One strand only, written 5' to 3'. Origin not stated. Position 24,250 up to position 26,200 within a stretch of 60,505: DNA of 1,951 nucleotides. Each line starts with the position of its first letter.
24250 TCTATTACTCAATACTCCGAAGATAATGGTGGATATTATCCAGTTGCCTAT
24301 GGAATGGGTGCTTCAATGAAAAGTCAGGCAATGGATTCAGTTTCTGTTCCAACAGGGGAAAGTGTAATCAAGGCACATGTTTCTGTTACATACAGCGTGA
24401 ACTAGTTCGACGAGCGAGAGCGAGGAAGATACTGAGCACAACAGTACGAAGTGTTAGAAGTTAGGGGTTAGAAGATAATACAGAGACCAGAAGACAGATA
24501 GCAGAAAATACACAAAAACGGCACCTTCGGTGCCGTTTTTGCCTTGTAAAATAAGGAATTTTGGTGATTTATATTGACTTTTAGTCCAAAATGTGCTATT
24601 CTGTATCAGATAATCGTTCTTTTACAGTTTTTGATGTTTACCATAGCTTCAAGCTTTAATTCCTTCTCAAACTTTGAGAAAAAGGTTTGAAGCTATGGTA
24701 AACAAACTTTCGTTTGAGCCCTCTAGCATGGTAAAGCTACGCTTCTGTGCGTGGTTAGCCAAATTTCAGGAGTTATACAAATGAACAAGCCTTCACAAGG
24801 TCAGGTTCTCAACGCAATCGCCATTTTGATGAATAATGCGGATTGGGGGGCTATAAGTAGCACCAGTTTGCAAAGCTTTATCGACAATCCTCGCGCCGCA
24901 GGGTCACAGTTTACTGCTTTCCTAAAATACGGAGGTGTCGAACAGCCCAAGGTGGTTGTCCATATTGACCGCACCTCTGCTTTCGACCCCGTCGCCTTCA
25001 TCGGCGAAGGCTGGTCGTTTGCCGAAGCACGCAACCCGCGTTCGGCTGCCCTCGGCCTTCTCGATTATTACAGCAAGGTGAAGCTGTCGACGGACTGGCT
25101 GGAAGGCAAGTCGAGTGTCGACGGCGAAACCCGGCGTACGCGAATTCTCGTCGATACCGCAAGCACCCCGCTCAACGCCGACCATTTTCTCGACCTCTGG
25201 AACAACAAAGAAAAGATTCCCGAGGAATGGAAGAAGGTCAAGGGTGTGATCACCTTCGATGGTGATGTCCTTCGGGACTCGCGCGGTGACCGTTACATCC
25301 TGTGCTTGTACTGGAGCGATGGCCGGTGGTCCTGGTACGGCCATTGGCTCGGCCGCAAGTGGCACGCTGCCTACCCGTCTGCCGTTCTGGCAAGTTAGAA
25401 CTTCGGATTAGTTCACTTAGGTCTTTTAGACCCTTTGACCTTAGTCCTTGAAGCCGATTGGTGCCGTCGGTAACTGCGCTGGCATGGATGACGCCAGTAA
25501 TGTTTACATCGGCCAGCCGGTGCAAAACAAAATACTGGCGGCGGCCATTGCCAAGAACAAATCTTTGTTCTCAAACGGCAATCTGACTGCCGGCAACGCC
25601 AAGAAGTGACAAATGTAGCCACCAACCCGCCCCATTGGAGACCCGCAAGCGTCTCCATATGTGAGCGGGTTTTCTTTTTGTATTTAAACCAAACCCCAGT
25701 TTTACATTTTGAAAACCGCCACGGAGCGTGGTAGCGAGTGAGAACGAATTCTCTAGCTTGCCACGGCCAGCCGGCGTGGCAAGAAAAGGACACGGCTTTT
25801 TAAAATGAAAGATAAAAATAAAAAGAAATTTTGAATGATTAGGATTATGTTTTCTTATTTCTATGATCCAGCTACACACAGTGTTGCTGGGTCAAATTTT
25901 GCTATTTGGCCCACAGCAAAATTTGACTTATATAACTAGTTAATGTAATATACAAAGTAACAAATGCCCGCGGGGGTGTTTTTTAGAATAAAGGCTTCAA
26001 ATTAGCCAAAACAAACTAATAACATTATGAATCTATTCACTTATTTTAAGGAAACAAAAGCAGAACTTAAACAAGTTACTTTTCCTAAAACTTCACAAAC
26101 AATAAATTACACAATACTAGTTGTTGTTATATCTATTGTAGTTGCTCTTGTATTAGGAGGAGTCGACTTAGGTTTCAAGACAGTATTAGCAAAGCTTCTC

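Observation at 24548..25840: Compositionally foreign, self-contained ~1.3 kb cassette inserted just upstream of secE-nusG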

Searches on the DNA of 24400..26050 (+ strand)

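Call 23: search_rna_families(source=window, start=24400, end=26050, threshold=evalue, max_evalue=5)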
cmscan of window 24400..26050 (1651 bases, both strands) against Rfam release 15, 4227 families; matches with E-value up to 5: 19.
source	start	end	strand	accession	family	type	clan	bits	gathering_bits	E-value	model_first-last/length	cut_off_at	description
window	24631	24706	-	RF00778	MIR473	Gene; miRNA;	-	31.4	52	0.00025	1-84/84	no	MIR473 microRNA precursor family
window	24626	24708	+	RF03578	mir-3910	Gene; miRNA;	-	27.7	95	0.0071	1-82/82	no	mir-3910 microRNA precursor family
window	24635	24704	+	RF03743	MIR7696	Gene; miRNA;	-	26.6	83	0.024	1-88/88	no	MIR7696 microRNA precursor family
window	24635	24704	+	RF03956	mir-737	Gene; miRNA;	-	25.3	60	0.28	1-63/63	no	mir-737 microRNA precursor family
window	24626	24708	-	RF03578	mir-3910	Gene; miRNA;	-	24.9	95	0.039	1-82/82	no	mir-3910 microRNA precursor family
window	24629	24706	+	RF04211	MIR5185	Gene; miRNA;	-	24.4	101.7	0.064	1-111/111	no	MIR5185 microRNA precursor family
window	24639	24700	+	RF04099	MIR837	Gene; miRNA;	-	22.3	117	0.18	1-122/122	no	MIR837 microRNA precursor family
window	24633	24706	+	RF00984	mir-576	Gene; miRNA;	-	22.2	99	0.1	1-90/90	no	mir-576 microRNA precursor family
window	24634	24704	+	RF04172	MIR8675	Gene; miRNA;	-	22.1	90.8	0.33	1-95/95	no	MIR8675 microRNA precursor family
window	24644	24761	-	RF01617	ceN113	Gene; snRNA; snoRNA; CD-box;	-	21.1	40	1.8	1-131/131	no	Caenorhabditis snoRNA ceN113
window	24592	24705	-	RF01579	RUF2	Gene; sRNA;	-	21.1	90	3.7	1-154/154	no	Plasmodium RNA of unknown function RUF2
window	24508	24591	-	RF01409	STnc250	Gene; sRNA;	-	20.4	42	0.41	1-94/94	no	STnc250 Hfq binding RNA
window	24639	24700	-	RF03743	MIR7696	Gene; miRNA;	-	19.6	83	1.6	1-88/88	no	MIR7696 microRNA precursor family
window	24635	24706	+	RF04106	mir-1303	Gene; miRNA;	-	19.2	107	1.9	1-85/85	no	mir-1303 microRNA precursor family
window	24615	24720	+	RF03670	MIR3932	Gene; miRNA;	-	18.5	150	2.5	1-123/123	no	MIR3932 microRNA precursor family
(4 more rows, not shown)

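Call 24: search_dna_similar(query=window:25399-25840:+, collection=phages, mode=distant, max_evalue=0.01)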
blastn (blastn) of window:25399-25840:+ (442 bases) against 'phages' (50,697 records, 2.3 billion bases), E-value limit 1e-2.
No match.

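Call 25: search_dna_similar(query=window:25399-25840:+, collection=plasmids, mode=distant, max_evalue=0.01)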
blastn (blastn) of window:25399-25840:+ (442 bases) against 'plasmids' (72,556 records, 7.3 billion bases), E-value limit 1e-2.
No match.

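Call 48: build_rna_model(alignment_id=A6)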
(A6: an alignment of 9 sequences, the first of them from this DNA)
Model R1 built from alignment A6 (9 sequences, 125 columns); structure: RNAalifold consensus.
model positions 109; base pairs 15; branch points 0; effective number of sequences 2.4; information 0.589 bits per position. Calibrated on 0.2 Mb of random sequence (short: E-values are rough).
structure used (alignment columns):
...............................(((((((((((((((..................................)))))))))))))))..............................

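Call 49: search_with_rna_model(model_id=R1, sources=[window, L001, L002, L003, L005, L009, L013, L014, L015, L016, L017, L018, L019, L020, L021, L022, L023, L024, L025, L026, L027, L028, L029, L030, L031, L032, L033, L034, L035, L036, L037, L038, L039, L040, L041, L042, L043, L044, L045, L046, L047, L048, L049, L050, L051, L052, L053, L054, L055, L056, L057, L058, L059, L060, L061, L062, L063, L064, L065, L066, L067, L068, L069, L070, L071, L072, L073, L074, L075, L076, L077, L078, L079, L080, L081, L082, L083, L084, L085, L086, L087, L088, L089, L090, L091, L092, L093, L094, L095, L096, L097, L098, L099, L103, L104], max_evalue=1, make_alignment=true)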
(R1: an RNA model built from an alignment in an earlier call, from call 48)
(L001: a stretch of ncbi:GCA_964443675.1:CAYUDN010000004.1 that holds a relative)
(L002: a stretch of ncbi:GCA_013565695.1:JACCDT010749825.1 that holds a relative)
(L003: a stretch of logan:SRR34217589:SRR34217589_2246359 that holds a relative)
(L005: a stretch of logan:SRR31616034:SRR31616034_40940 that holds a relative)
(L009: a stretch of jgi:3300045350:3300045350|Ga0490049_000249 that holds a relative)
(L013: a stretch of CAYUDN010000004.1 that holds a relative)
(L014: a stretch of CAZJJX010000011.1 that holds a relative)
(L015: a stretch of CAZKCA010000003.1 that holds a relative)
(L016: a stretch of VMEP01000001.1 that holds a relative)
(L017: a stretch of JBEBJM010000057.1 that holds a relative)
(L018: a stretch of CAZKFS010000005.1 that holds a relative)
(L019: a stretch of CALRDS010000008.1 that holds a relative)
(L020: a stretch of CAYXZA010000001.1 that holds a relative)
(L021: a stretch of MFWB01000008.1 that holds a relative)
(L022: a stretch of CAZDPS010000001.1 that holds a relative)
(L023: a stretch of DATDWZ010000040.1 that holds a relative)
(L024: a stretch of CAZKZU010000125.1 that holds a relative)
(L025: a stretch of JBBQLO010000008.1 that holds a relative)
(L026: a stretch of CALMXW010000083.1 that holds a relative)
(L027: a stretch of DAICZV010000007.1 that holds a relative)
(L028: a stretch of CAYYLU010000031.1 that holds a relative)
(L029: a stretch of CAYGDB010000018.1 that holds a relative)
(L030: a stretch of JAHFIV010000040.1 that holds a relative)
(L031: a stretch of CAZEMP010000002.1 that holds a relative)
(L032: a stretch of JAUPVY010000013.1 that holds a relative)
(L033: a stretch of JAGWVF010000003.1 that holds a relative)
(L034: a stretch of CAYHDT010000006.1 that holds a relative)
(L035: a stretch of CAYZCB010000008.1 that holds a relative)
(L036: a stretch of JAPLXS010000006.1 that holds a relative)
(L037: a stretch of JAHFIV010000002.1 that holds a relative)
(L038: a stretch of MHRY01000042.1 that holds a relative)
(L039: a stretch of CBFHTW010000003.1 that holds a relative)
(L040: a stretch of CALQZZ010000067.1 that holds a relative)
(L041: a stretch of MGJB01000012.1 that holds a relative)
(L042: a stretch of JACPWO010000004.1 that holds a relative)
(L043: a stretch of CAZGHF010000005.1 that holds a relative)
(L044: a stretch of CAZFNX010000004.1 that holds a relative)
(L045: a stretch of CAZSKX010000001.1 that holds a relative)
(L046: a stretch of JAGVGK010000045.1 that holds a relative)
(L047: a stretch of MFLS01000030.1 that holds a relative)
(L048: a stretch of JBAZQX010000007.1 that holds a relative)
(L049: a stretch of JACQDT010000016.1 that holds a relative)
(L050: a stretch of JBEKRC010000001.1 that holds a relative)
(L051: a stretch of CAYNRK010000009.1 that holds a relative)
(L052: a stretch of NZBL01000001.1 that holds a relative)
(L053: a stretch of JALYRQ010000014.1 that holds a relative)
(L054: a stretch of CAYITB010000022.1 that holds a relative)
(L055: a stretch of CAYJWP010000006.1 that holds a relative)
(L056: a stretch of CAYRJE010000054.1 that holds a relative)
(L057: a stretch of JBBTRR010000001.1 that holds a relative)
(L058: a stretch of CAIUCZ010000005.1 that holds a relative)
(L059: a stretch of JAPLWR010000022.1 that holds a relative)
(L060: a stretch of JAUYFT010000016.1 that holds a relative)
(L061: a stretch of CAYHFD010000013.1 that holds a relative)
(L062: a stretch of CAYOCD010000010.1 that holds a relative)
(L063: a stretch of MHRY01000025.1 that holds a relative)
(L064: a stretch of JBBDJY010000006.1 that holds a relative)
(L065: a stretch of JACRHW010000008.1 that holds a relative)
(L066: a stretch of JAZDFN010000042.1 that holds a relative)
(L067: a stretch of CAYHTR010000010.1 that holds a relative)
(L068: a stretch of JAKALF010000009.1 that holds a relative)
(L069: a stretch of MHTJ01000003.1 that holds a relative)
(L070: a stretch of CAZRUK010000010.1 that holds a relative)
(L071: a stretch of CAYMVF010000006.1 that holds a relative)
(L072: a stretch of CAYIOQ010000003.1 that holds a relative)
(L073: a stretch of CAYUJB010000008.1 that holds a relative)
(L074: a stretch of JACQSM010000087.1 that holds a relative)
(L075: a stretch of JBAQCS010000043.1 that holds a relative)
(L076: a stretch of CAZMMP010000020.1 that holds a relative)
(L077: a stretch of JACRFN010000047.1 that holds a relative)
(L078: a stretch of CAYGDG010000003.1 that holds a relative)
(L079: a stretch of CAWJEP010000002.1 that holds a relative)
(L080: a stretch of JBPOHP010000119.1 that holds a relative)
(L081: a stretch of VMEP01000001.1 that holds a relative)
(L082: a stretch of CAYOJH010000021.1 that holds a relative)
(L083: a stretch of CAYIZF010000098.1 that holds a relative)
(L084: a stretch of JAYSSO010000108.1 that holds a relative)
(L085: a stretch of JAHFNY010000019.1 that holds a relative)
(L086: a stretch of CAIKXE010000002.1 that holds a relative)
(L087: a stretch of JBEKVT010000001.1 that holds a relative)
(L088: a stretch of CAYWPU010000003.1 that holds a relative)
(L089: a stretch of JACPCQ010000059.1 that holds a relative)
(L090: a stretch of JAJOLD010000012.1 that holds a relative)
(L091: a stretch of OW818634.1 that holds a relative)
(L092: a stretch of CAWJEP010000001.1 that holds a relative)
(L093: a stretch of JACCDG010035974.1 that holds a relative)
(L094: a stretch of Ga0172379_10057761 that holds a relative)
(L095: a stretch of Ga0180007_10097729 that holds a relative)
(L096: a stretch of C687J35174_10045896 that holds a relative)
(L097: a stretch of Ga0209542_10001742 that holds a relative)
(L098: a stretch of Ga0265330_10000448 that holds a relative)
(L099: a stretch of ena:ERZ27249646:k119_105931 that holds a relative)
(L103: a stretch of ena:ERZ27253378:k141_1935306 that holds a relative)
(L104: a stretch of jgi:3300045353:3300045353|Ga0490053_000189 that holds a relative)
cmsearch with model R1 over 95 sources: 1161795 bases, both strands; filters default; matches with E-value up to 1: 96.
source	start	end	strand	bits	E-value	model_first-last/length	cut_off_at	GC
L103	4837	4953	+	116.1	3.1e-20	1-109/109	no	0.37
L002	5837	5953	+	116.1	3.1e-20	1-109/109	no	0.37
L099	4837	4953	+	116.1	3.1e-20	1-109/109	no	0.37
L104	4837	4953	+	114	8.5e-20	1-109/109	no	0.36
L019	7836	7952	+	113.7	9.7e-20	1-109/109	no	0.36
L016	7879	7987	+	99.9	6.5e-17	1-109/109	no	0.44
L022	7885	7986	+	92.9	1.8e-15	1-109/109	no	0.4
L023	7887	7988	+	90.4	5.6e-15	1-109/109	no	0.43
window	24611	24731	+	89.1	1e-14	1-109/109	no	0.35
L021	5916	6016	+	76.6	3.7e-12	1-109/109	no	0.39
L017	619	719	+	70.7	6.1e-11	1-109/109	no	0.48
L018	7864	7964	+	70.7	6.1e-11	1-109/109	no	0.48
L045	8549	8659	+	65.7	6.2e-10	1-109/109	no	0.52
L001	5851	5956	+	57.8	2.6e-08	1-109/109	no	0.4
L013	7788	7893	+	57.8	2.6e-08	1-109/109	no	0.4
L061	7588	7690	+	57.6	2.9e-08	1-109/109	no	0.46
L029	2001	2102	+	56.5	4.8e-08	1-109/109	no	0.41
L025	203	315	+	56.5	4.8e-08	1-109/109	no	0.44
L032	7829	7960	+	55.7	7.1e-08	1-109/109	no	0.45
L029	47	146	+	55.3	8.4e-08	1-109/109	no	0.49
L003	2233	2338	+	54.9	1e-07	1-109/109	no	0.41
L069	1770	1870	+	54.1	1.5e-07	1-109/109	no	0.47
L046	7702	7807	+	53.7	1.8e-07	1-109/109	no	0.46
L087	7536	7647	+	51.3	5.6e-07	1-109/109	no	0.49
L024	243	362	+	51.3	5.7e-07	1-109/109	no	0.29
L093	4153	4259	+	50.1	1e-06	1-109/109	no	0.37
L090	2162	2267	+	50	1e-06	1-109/109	no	0.45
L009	5884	5988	+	48.6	2e-06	1-109/109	no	0.47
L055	7720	7831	+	48.1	2.5e-06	1-109/109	no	0.49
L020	6970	7065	+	46.7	4.9e-06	1-109/109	no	0.35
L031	7855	7956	+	46.1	6.4e-06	1-109/109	no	0.33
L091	7641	7750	+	45.2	9.8e-06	1-109/109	no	0.31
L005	5130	5234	+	44.8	1.2e-05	1-109/109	no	0.5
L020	9050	9153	+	44.1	1.6e-05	1-109/109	no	0.36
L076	7491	7595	+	44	1.7e-05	1-109/109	no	0.5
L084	7491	7602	+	43.6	2.1e-05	1-109/109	no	0.46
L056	307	405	+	43.4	2.3e-05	1-109/109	no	0.41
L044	7554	7651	+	43.2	2.6e-05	1-109/109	no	0.42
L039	7691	7800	+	42.7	3.2e-05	1-109/109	no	0.61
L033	7700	7809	+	41.3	6.3e-05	1-109/109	no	0.61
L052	7702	7802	+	41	7.1e-05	1-109/109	no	0.43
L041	640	758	+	40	0.00012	1-109/109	no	0.43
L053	7838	7938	+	40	0.00012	1-109/109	no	0.41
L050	7682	7794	+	39.8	0.00012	1-109/109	no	0.55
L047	3913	4020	+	39.7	0.00013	1-109/109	no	0.56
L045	7680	7796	+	37.2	0.00044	1-109/109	no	0.51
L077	1843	1943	+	36.9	0.0005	1-109/109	no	0.44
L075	7814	7915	+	36.2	0.00071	1-109/109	no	0.32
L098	4684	4783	+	35.6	0.00093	1-109/109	no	0.46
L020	9071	9120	-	35.2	0.0011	29-80/109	no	0.36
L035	5667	5753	+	34.6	0.0014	1-109/109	no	0.4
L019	7864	7922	-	34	0.0019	29-81/109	no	0.29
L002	5865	5923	-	34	0.0019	29-81/109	no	0.31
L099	4865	4923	-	34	0.0019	29-81/109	no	0.31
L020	7883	7987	+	33.5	0.0025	1-109/109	no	0.41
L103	4865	4923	-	33.4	0.0025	29-81/109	no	0.31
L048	7684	7790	+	32.9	0.0033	1-109/109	no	0.37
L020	6991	7040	-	31.3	0.0069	29-80/109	no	0.34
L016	7905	7957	-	31.2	0.0071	29-81/109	no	0.42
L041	7802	7913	+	30.1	0.012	1-109/109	no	0.42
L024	263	363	-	29.7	0.015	1-109/109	no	0.33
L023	7914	7964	-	29.7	0.015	29-80/109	no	0.41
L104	4865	4923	-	29.7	0.015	29-81/109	no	0.32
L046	7730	7781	-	29.3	0.018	29-80/109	no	0.48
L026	7586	7692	+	29.2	0.019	1-109/109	no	0.48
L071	7649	7711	+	28.4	0.027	29-99/109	no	0.49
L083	1303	1399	+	27.6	0.04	1-109/109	no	0.35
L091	7651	7748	-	27.5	0.042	1-109/109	no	0.32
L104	1551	1605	+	27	0.052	29-85/109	no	0.4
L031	7856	7960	-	26.9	0.055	1-109/109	no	0.33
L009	5908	5961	-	26.9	0.056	29-82/109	no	0.46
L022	7914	7962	-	26.2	0.075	29-79/109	no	0.39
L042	7683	7779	+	26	0.083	1-109/109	no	0.45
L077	1871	1920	-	25.9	0.088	29-79/109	no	0.4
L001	5881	5930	-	25.8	0.092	29-79/109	no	0.4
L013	7818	7867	-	25.8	0.092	29-79/109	no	0.4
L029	2030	2079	-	25.6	0.1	29-79/109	no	0.44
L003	2263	2312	-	25.5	0.11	29-79/109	no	0.42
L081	7667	7815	+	25.5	0.11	1-109/109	no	0.4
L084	7504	7573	-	25.3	0.12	29-92/109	no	0.46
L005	5157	5207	-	25.1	0.13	29-79/109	no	0.49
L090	2184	2234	-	24.1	0.2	29-81/109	no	0.47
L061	7616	7665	-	23.2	0.32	29-79/109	no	0.44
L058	7678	7788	+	23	0.34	1-109/109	no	0.32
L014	7702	7773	+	22.9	0.36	29-79/109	no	0.4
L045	7713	7765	-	22.4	0.47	29-81/109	no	0.49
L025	232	292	-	21.8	0.61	29-79/109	no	0.44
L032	7856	7932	-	21.7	0.64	29-80/109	no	0.47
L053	7864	7914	-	21.5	0.71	29-80/109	no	0.41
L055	7747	7797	-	21.3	0.78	29-81/109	no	0.51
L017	647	696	-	21.3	0.78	29-79/109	no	0.5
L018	7892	7941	-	21.3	0.78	29-79/109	no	0.5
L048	7713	7763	-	21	0.88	29-80/109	no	0.39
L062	2891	2993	-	21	0.9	1-109/109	no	0.37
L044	7580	7629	-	20.9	0.93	29-79/109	no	0.46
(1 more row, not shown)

Alignment A7: 96 matches aligned to the model, 208 columns, each read 5' to 3' on its own strand. Consensus structure (alignment columns), stored with it:
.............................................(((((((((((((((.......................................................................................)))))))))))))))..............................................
